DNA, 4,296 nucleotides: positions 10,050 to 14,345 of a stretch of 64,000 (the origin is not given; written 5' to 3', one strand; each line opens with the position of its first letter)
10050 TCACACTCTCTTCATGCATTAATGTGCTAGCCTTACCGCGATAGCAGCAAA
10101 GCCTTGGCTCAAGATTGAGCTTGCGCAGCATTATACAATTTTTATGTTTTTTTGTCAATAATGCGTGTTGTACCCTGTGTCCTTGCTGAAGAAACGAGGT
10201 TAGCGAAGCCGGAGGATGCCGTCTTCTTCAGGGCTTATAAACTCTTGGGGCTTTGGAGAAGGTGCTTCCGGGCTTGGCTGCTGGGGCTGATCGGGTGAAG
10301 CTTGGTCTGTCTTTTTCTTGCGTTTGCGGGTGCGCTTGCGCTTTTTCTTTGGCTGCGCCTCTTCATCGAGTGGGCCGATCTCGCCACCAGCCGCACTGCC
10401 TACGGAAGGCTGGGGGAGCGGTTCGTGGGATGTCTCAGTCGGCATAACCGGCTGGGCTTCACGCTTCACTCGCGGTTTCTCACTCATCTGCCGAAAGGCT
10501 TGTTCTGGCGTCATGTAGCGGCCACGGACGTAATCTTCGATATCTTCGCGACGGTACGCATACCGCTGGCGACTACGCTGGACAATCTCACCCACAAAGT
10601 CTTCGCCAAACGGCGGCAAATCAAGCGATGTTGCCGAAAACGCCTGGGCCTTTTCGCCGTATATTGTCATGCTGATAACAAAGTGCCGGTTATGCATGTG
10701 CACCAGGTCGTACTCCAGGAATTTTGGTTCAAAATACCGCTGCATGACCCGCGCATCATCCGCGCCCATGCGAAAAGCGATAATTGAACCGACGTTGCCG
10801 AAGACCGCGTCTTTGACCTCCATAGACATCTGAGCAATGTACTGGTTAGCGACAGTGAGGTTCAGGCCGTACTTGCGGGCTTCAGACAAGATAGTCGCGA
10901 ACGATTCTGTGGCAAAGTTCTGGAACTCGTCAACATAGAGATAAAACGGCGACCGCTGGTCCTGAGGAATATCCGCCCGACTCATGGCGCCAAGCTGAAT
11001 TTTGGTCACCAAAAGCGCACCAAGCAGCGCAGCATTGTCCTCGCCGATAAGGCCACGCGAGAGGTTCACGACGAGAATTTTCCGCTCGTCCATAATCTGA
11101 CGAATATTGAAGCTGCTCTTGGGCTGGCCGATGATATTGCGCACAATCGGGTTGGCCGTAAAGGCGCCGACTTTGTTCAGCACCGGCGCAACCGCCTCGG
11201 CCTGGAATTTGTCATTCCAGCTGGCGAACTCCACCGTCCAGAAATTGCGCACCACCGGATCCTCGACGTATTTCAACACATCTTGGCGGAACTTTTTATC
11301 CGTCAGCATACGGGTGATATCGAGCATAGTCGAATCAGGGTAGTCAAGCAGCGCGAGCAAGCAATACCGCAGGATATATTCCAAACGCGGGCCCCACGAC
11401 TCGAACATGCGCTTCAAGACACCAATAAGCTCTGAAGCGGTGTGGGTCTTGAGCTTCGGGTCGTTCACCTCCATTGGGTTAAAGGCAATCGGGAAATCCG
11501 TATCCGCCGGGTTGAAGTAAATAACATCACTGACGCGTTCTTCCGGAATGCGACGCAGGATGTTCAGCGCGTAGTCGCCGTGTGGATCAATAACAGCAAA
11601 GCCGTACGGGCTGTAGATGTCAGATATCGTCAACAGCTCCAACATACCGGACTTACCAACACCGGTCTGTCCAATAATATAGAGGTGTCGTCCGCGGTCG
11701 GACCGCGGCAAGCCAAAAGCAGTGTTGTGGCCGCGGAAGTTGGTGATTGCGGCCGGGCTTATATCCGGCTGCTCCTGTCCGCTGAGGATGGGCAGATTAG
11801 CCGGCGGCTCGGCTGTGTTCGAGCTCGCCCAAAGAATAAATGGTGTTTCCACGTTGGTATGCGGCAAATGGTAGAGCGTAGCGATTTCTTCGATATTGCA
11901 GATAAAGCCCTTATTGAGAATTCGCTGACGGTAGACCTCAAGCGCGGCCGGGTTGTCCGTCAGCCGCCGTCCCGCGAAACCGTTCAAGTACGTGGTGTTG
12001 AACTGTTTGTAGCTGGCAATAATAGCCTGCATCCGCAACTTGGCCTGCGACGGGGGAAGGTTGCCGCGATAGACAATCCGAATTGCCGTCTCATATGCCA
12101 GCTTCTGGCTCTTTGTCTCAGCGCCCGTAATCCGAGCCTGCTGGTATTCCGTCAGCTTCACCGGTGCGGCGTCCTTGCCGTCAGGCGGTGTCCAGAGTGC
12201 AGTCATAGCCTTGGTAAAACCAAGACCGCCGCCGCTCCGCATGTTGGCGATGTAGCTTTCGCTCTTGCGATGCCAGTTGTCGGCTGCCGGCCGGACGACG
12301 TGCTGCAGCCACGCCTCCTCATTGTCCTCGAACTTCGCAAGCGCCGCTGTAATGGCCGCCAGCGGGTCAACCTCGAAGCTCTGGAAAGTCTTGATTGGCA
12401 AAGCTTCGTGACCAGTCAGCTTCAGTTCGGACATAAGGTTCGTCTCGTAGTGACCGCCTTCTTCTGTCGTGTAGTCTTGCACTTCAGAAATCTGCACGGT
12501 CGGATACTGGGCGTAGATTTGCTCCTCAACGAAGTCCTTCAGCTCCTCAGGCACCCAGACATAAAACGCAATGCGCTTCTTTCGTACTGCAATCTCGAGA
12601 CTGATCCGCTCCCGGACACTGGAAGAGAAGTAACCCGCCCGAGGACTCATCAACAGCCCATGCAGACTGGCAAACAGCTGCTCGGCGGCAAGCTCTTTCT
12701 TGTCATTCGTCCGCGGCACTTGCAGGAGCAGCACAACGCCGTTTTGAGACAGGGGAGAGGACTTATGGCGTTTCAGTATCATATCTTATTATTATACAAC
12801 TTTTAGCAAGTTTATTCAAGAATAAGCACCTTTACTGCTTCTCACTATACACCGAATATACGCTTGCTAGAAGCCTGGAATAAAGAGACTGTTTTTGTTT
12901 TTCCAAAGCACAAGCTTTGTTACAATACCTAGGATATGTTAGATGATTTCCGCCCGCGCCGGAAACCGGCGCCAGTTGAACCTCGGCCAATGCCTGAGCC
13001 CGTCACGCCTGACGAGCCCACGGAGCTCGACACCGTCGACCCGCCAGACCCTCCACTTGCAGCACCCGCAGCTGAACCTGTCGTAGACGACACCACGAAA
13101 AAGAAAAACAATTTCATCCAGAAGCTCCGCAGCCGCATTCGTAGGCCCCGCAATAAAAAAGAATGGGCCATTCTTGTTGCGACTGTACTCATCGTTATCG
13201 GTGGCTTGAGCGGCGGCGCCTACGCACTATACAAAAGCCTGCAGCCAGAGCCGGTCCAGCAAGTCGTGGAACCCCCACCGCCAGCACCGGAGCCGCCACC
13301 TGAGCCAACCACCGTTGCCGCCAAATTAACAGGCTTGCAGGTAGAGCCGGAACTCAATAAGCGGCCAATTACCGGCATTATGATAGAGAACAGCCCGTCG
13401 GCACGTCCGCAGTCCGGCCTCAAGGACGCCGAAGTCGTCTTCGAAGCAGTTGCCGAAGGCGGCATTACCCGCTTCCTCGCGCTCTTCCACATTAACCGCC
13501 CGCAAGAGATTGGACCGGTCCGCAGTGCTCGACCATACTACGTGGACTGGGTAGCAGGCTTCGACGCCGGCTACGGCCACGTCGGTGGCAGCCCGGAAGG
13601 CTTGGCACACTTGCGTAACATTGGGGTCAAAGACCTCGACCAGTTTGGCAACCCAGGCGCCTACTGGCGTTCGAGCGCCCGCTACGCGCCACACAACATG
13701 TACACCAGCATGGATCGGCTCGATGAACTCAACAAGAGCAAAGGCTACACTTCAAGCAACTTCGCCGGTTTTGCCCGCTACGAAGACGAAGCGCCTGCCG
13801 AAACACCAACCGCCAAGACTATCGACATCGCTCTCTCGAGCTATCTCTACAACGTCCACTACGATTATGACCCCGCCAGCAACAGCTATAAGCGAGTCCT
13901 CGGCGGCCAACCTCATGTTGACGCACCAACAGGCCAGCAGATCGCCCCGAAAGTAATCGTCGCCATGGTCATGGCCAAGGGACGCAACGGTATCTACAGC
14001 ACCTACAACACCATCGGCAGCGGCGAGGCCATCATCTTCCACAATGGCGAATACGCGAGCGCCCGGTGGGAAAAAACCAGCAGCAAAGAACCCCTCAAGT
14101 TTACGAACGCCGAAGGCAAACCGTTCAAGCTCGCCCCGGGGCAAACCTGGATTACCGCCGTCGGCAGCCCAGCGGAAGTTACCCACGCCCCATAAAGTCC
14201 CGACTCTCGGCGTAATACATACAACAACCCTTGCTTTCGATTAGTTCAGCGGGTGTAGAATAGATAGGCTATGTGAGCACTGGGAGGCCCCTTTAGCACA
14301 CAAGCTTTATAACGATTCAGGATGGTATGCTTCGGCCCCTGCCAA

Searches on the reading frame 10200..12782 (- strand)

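Call 57: search_protein_families(library=pfam, proteins=[window:10200-12782:-], max_evalue=0.00001)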
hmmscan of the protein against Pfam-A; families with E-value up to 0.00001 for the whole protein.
window:10200-12782:- (860 aa): 2 families
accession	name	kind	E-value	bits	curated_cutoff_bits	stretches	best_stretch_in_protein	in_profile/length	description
PF10412.15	TrwB_AAD_bind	-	6e-08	32.4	20.5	1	359-653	10-287/387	Type IV secretion-system coupling protein DNA-binding domain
PF01935.23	DUF87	-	5.1e-06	27.2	23.2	0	365-468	24-126/220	Helicase HerA, central domain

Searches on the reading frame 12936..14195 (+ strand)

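Call 57: search_protein_families(library=pfam, proteins=[window:12936-14195:+], max_evalue=0.00001)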
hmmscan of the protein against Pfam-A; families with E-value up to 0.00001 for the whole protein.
window:12936-14195:+ (419 aa): 2 families
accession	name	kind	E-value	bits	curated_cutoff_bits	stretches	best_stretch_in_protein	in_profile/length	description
PF11258.13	DUF3048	-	1.2e-47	162.2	25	1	131-271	1-147/148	Protein of unknown function (DUF3048) N-terminal domain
PF17479.7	DUF3048_C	-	6.7e-25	88.1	25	1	303-406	8-114/114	Protein of unknown function (DUF3048) C-terminal domain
